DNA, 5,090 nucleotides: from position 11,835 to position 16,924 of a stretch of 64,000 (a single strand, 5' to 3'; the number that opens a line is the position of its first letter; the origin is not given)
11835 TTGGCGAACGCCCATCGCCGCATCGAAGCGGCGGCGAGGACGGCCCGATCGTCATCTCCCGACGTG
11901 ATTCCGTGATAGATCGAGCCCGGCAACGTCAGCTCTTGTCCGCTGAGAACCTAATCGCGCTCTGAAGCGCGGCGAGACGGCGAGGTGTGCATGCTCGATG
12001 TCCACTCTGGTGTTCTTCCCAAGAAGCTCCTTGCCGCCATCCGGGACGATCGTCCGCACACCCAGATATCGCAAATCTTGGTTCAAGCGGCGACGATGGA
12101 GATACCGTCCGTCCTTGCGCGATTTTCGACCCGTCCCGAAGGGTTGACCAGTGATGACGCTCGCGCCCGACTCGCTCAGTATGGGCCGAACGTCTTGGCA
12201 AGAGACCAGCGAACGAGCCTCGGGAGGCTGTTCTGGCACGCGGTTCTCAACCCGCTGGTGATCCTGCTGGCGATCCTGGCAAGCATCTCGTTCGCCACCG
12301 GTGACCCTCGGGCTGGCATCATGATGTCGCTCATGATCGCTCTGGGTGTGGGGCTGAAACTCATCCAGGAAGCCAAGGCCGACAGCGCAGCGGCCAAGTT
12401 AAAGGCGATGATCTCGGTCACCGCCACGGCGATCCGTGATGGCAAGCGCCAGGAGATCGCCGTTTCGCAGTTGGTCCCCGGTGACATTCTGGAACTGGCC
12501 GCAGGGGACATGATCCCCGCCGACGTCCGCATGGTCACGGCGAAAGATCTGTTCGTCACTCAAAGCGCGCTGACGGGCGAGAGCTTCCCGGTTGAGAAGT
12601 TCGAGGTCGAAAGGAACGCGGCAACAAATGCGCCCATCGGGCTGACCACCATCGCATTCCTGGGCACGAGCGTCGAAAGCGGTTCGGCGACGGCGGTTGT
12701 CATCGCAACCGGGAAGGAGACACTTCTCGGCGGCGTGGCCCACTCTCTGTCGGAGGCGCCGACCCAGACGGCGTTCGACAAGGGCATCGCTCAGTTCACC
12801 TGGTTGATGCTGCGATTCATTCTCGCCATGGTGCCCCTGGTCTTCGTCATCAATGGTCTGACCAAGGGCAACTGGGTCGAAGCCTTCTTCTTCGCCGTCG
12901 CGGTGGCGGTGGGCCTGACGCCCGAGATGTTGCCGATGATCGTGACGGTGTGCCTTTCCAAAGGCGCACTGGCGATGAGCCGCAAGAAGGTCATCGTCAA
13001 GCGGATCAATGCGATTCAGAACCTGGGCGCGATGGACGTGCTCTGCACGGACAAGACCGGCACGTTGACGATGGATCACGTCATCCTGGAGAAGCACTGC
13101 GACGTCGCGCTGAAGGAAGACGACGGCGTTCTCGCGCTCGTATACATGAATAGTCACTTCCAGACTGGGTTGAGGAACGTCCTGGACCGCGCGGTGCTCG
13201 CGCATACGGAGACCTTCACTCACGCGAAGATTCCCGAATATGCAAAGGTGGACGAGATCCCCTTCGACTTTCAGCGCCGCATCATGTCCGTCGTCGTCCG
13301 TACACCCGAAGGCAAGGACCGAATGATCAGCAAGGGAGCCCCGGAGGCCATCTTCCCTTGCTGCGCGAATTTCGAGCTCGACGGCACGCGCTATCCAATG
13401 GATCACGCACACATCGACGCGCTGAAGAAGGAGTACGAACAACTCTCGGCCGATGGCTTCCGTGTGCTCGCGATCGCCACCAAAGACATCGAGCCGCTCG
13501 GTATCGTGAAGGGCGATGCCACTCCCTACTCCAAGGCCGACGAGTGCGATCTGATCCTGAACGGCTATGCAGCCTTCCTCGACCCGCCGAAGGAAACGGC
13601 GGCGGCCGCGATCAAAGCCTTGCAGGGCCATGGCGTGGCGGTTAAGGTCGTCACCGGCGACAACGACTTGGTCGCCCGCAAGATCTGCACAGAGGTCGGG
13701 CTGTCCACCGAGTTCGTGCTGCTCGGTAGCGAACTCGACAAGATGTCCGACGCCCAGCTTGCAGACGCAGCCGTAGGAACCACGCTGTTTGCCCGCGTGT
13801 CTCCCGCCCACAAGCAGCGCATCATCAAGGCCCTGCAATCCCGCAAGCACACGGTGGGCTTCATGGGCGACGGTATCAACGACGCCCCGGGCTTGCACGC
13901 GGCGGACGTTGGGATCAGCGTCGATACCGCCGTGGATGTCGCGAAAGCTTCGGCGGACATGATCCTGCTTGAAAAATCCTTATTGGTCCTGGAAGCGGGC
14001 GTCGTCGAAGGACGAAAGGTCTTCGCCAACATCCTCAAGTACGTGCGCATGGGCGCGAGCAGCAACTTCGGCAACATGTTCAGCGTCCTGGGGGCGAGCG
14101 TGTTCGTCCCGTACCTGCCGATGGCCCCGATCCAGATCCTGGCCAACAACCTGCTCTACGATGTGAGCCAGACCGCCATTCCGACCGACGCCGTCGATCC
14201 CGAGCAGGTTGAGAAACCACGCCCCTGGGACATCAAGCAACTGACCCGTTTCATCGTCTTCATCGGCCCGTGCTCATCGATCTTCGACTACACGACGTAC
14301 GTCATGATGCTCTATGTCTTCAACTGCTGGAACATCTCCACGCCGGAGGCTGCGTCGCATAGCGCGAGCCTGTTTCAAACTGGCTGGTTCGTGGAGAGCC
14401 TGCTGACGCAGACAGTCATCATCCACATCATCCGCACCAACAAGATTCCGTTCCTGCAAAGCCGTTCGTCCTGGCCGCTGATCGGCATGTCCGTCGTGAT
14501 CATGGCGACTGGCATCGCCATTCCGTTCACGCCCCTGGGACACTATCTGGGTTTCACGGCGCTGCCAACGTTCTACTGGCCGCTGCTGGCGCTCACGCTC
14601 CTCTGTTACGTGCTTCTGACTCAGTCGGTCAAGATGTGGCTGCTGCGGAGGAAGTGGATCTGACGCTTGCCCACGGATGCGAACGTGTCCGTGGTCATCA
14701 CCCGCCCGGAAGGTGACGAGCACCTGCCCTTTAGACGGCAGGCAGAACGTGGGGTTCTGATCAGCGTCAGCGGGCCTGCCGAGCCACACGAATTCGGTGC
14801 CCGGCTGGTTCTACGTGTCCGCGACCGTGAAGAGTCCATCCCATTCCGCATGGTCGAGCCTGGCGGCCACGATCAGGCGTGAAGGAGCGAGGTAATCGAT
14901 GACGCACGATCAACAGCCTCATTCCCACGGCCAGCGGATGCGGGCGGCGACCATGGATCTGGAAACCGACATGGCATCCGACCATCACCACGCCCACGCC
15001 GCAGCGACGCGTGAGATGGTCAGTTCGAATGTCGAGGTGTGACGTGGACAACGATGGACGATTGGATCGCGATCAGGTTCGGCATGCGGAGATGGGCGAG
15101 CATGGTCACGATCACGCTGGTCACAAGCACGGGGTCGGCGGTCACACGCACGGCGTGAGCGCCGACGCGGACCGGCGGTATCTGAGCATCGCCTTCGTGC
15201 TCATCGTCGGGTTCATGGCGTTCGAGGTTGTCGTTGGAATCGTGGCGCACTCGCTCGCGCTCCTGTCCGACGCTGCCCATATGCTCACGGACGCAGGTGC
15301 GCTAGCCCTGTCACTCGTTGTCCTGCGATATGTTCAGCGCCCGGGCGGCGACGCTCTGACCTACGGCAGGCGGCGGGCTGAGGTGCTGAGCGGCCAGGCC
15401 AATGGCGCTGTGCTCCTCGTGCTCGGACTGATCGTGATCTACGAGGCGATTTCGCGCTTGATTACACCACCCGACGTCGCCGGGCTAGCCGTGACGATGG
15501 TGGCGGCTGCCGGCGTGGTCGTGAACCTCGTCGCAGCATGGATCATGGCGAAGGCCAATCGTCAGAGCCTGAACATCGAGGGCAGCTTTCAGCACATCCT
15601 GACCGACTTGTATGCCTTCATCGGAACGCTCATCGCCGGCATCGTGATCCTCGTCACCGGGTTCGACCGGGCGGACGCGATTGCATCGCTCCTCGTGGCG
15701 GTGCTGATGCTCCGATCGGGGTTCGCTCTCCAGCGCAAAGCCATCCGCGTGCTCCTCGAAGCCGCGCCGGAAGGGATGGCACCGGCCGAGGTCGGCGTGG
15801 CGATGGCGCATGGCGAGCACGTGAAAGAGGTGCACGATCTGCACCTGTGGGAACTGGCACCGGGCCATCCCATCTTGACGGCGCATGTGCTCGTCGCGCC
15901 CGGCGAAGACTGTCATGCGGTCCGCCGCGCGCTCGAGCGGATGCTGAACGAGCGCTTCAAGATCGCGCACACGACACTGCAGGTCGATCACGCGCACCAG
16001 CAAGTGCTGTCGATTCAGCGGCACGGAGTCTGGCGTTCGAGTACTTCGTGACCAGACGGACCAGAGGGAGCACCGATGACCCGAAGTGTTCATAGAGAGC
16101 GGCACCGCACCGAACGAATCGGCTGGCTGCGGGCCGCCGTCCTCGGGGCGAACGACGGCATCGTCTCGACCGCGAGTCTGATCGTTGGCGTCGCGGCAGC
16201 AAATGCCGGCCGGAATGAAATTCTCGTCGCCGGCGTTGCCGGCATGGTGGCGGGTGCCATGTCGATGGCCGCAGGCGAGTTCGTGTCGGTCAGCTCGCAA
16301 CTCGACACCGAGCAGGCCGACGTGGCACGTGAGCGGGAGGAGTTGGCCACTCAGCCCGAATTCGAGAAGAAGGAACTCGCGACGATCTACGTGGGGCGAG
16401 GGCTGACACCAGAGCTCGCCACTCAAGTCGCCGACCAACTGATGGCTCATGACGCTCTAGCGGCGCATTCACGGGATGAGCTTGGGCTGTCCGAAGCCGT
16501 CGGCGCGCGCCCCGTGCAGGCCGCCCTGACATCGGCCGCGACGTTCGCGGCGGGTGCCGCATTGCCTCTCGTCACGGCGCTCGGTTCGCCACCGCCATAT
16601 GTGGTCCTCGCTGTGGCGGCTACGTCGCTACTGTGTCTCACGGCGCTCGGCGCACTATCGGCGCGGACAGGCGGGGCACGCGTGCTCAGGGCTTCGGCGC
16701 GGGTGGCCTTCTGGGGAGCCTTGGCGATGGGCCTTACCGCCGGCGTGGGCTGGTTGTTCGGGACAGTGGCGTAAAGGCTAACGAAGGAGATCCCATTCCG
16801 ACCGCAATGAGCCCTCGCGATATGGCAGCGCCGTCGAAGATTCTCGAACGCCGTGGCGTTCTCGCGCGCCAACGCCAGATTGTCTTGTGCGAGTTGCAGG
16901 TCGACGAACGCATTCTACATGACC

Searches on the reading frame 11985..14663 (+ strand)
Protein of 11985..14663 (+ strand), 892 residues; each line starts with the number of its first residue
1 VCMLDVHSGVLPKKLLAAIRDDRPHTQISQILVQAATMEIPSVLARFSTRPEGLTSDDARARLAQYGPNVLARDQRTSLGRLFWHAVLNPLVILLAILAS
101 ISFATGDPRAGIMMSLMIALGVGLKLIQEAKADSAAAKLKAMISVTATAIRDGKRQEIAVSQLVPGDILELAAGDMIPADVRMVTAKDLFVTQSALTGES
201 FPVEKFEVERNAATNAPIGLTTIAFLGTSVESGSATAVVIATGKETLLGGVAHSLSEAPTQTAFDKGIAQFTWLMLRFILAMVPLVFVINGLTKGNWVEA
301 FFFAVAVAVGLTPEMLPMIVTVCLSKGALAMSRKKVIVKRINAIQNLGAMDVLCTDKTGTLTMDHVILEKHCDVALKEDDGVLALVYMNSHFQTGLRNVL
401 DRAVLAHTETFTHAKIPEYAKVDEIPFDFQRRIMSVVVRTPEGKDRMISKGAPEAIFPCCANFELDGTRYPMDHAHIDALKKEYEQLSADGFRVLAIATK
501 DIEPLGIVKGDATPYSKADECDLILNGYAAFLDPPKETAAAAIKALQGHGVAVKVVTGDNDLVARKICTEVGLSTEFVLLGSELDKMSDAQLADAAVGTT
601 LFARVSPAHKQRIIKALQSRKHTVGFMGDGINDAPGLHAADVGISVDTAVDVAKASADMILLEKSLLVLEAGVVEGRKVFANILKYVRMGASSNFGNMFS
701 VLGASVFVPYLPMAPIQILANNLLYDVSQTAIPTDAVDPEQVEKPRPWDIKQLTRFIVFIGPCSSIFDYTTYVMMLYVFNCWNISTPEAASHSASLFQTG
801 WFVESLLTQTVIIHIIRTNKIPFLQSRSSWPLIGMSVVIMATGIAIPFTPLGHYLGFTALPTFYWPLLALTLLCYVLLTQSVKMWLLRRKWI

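Call 64: search_protein_families(library=pfam, proteins=[window:11985-14663:+])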
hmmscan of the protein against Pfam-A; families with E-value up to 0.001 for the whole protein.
window:11985-14663:+ (892 aa): 6 families
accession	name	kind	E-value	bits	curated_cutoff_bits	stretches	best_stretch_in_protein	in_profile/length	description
PF00122.25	E1-E2_ATPase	-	4.4e-40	137.6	28.1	1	142-334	2-181/181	E1-E2 ATPase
PF00689.26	Cation_ATPase_C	-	1.3e-19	71.1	27.3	1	711-884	2-174/175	Cation transporting ATPase, C-terminus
PF00690.31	Cation_ATPase_N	-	1.5e-15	57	20.4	1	37-102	3-69/69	Cation transporter/ATPase, N-terminus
PF00702.32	Hydrolase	-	2.9e-14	54.3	26.4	1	351-641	2-191/191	haloacid dehalogenase-like hydrolase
PF13246.12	Cation_ATPase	-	9e-10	38.9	21.7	1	417-462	44-90/91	Cation transport ATPase (P-type)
PF08282.18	Hydrolase_3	-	0.00026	21.2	20.9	0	611-661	193-243/255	haloacid dehalogenase-like hydrolase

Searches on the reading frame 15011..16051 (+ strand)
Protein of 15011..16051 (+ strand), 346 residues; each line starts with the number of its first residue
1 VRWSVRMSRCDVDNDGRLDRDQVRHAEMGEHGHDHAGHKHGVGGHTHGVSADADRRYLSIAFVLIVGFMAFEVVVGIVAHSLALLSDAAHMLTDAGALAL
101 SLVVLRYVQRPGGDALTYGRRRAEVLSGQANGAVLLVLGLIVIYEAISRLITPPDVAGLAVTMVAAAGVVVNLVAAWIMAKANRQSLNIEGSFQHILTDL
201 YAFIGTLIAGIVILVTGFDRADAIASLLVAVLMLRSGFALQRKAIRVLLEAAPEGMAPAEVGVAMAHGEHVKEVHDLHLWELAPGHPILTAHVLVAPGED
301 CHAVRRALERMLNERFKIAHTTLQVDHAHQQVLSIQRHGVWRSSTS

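Call 64: search_protein_families(library=pfam, proteins=[window:15011-16051:+])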
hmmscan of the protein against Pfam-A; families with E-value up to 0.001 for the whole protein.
window:15011-16051:+ (346 aa): 2 families
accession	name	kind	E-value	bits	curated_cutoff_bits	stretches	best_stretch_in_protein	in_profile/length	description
PF01545.26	Cation_efflux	-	2.6e-37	129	26.6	1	60-249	3-198/198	Cation efflux family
PF16916.11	ZT_dimer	-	2.8e-11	43.7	26.7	1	265-327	14-77/78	Dimerisation domain of Zinc Transporter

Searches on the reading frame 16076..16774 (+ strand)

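Call 64: search_protein_families(library=pfam, proteins=[window:16076-16774:+])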
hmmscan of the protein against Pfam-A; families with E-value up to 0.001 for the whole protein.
window:16076-16774:+ (232 aa): 1 family
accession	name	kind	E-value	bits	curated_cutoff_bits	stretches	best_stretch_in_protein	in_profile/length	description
PF01988.24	VIT1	-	2.7e-65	220.6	28.1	1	18-225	1-213/214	VIT family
